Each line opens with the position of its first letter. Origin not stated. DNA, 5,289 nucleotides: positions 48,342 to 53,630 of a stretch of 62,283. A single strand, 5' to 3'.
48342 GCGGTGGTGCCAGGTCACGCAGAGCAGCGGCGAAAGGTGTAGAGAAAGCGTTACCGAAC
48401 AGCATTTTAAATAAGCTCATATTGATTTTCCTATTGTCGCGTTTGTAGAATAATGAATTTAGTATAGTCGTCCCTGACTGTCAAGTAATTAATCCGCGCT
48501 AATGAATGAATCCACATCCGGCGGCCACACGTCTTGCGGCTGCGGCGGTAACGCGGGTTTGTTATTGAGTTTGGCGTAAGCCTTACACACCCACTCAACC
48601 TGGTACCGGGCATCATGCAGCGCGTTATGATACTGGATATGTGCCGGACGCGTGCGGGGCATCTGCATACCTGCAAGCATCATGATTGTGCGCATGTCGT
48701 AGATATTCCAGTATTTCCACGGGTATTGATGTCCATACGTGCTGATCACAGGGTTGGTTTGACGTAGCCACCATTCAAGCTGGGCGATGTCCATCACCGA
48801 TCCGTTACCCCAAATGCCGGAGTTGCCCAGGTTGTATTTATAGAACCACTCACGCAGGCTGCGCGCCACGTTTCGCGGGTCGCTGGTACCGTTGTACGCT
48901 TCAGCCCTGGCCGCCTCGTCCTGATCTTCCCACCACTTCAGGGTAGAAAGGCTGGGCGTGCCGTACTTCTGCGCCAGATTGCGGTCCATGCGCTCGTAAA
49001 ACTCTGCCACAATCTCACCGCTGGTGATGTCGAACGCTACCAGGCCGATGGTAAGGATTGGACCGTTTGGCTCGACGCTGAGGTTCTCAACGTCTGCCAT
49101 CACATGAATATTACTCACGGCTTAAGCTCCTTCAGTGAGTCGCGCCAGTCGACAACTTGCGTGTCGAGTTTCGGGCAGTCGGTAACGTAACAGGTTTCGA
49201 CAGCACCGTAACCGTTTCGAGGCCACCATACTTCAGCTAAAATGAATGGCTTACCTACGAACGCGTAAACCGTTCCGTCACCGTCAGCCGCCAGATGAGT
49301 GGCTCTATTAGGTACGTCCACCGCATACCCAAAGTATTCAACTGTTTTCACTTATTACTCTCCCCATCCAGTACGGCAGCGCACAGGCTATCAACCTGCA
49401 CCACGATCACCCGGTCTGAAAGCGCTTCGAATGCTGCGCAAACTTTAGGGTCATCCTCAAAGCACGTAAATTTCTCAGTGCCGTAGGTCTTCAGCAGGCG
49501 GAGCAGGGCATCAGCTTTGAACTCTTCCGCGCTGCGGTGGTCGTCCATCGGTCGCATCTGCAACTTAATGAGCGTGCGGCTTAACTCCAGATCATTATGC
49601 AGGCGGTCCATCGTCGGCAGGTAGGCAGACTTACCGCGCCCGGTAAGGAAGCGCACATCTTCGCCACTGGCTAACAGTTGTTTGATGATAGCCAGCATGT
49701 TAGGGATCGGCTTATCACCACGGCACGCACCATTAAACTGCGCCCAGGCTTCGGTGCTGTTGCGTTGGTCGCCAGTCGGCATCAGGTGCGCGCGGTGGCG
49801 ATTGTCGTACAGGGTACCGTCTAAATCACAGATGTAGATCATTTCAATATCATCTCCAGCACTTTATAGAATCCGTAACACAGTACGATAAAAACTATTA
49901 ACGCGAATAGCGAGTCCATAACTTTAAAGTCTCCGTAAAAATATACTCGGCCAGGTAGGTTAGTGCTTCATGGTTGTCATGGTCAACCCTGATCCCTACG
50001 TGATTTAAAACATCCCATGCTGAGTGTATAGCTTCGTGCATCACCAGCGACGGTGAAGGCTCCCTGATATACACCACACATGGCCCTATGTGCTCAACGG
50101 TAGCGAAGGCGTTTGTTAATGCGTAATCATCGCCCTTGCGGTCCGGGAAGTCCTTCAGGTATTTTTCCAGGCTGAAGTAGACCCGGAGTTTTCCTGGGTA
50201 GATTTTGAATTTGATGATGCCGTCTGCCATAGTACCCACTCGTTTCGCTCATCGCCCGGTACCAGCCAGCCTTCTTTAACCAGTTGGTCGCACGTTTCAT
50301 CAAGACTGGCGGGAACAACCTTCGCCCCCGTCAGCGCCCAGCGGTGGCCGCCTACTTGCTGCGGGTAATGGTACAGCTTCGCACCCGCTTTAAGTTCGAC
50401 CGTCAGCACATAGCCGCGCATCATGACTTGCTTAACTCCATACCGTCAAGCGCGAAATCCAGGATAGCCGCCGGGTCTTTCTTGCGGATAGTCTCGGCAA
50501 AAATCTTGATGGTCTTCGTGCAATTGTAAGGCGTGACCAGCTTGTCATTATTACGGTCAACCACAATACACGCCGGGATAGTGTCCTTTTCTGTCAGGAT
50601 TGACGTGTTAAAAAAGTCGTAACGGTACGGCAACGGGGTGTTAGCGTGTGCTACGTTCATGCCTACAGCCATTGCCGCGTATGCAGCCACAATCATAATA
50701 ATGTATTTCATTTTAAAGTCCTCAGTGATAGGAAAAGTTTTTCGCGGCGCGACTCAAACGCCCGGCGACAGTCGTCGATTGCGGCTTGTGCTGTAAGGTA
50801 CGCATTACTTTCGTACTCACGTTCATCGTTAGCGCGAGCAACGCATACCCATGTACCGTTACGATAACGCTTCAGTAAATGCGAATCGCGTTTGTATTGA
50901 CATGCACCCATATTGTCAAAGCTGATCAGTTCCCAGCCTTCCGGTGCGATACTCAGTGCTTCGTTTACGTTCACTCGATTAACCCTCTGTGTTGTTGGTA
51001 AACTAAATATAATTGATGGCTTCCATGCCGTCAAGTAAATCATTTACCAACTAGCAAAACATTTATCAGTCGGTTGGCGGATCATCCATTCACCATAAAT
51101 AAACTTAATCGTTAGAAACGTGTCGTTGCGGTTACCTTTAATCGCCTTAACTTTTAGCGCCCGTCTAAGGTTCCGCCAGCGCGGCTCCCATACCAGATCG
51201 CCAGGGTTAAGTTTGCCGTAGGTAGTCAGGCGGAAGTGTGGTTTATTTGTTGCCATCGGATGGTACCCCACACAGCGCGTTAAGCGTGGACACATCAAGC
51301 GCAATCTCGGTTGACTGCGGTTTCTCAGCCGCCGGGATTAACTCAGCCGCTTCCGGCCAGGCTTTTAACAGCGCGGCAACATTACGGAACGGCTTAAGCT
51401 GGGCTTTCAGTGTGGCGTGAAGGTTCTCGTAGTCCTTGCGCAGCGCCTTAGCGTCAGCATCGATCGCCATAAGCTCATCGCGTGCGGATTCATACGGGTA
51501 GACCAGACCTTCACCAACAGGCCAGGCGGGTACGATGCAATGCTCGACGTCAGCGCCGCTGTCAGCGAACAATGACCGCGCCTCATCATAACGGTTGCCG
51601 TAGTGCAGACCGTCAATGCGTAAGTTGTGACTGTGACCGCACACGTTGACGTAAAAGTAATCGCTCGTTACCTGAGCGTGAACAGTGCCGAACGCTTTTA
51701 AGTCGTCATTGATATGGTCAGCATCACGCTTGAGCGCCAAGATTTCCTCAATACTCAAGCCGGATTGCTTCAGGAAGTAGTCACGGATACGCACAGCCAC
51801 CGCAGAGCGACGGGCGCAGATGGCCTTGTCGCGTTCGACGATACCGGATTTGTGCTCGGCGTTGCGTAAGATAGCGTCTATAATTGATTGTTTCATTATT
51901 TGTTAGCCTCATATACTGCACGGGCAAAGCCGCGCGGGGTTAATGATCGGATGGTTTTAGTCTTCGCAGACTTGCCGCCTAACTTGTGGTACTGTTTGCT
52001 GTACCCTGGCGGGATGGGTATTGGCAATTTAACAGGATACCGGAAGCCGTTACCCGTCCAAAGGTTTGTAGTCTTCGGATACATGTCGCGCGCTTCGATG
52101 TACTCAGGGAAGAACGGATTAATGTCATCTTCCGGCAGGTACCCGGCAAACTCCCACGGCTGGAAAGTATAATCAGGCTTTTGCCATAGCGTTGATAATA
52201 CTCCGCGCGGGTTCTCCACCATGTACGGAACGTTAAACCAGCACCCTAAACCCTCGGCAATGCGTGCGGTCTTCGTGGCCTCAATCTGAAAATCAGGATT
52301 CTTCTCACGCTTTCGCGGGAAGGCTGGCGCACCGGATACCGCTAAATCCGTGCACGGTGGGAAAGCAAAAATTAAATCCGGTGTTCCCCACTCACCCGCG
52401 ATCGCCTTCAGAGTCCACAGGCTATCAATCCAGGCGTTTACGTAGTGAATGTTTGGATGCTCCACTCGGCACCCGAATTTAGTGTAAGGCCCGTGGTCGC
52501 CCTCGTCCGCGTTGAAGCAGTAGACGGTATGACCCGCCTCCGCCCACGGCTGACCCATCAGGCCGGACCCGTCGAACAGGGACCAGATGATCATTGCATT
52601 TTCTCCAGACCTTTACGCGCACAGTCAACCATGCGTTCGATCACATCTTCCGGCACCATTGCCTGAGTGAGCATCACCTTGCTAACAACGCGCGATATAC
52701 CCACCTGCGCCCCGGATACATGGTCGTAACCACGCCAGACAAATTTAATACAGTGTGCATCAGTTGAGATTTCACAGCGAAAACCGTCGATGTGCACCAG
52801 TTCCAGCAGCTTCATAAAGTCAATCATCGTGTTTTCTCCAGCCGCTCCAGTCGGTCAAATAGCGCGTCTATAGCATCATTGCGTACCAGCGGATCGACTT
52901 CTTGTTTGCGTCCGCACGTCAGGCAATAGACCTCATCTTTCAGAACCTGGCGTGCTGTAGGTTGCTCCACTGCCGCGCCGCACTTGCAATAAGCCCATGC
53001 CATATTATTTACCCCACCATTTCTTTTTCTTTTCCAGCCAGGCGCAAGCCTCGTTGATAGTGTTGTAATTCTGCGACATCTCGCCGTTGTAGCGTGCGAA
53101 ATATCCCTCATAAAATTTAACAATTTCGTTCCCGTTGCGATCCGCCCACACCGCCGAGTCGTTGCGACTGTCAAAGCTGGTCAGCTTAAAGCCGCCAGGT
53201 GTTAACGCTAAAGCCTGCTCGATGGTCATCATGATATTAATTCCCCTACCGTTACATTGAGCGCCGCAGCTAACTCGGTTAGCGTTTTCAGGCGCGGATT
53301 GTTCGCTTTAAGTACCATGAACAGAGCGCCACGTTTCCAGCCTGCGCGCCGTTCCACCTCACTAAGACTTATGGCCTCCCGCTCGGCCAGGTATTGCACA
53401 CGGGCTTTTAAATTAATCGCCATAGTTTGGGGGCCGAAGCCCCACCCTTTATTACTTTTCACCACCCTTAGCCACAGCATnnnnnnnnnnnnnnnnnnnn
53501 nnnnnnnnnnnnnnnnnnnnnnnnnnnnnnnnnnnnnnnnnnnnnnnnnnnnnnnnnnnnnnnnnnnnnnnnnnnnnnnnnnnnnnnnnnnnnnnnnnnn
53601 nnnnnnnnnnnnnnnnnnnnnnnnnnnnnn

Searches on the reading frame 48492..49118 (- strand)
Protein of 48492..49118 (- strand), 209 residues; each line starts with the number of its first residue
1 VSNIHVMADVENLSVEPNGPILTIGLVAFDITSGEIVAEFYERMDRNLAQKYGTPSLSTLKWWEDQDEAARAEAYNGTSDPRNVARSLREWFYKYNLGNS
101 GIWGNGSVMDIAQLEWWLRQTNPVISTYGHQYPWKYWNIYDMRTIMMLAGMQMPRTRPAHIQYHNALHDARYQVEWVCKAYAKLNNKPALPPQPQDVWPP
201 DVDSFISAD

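Call 64: search_protein_families(library=pfam, proteins=[window:48492-49118:-], max_evalue=0.001)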
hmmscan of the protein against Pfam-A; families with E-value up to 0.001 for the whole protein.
window:48492-49118:- (209 aa): 1 family
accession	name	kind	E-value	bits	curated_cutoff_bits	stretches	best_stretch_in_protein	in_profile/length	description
PF16473.11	Rv2179c-like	-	1.1e-36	126.6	27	1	5-177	2-173/177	3'-5' exoribonuclease Rv2179c-like domain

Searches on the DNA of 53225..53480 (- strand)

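Call 66: search_dna_similar(query=window:53225-53480:-, collection=phages, mode=distant, max_rows=20)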
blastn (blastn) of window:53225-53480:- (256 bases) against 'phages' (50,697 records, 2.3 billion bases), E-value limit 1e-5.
Records with a match: 4; places in all: 4; records where one place covers at least 80% of the query: 3.
Best place of each record, by identity: 95-99% 2; 80-90% 2.
By first word of the organism name: Escherichia 4.
By host as written in the record: Escherichia coli 4.
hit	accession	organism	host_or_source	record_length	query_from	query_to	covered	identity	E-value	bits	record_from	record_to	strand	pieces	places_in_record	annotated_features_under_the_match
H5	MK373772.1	Escherichia phage PTXU04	Escherichia coli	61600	1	256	100%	96.5%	7e-116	422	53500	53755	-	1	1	hypothetical protein (x3)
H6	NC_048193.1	Escherichia phage PTXU04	Escherichia coli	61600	1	256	100%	96.5%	7e-116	422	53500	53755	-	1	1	hypothetical protein (x3)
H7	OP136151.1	Escherichia phage Pondi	Escherichia coli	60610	1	254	99%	85.8%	2e-77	293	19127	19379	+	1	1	hypothetical protein (x2)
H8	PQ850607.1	Escherichia phage HelliStehle_Bas95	Escherichia coli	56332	59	256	77%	82.8%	1e-50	205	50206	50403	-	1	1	hypothetical protein (x3)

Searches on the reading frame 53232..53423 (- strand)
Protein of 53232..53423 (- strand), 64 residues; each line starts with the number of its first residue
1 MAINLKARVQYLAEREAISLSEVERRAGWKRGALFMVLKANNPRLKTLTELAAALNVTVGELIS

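Call 34: search_protein_families(library=pfam, proteins=[window:53232-53423:-], max_evalue=0.01)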
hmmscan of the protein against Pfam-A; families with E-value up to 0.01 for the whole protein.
window:53232-53423:- (64 aa): 4 families
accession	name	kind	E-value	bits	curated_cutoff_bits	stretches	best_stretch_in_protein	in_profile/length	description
PF01381.28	HTH_3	-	2.4e-05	24.7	23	1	17-62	9-55/55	Helix-turn-helix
PF13443.12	HTH_26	-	4.2e-05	24.2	22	1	11-63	5-58/63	Cro/C1-type HTH DNA-binding domain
PF01402.27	RHH_1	-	0.0071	16.7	20.5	0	45-63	11-29/39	Ribbon-helix-helix protein, copG family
PF12840.13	HTH_20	-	0.0077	16.6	27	0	10-32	11-33/51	Helix-turn-helix domain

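Call 35: search_protein_families(library=phrogs, proteins=[window:53232-53423:-], max_evalue=0.001)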
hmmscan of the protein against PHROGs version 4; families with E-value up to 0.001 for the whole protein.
window:53232-53423:- (64 aa): 1 family
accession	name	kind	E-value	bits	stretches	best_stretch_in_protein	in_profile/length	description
phrog_8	-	transcription regulation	2e-05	25.2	1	4-59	76-132/346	transcriptional regulator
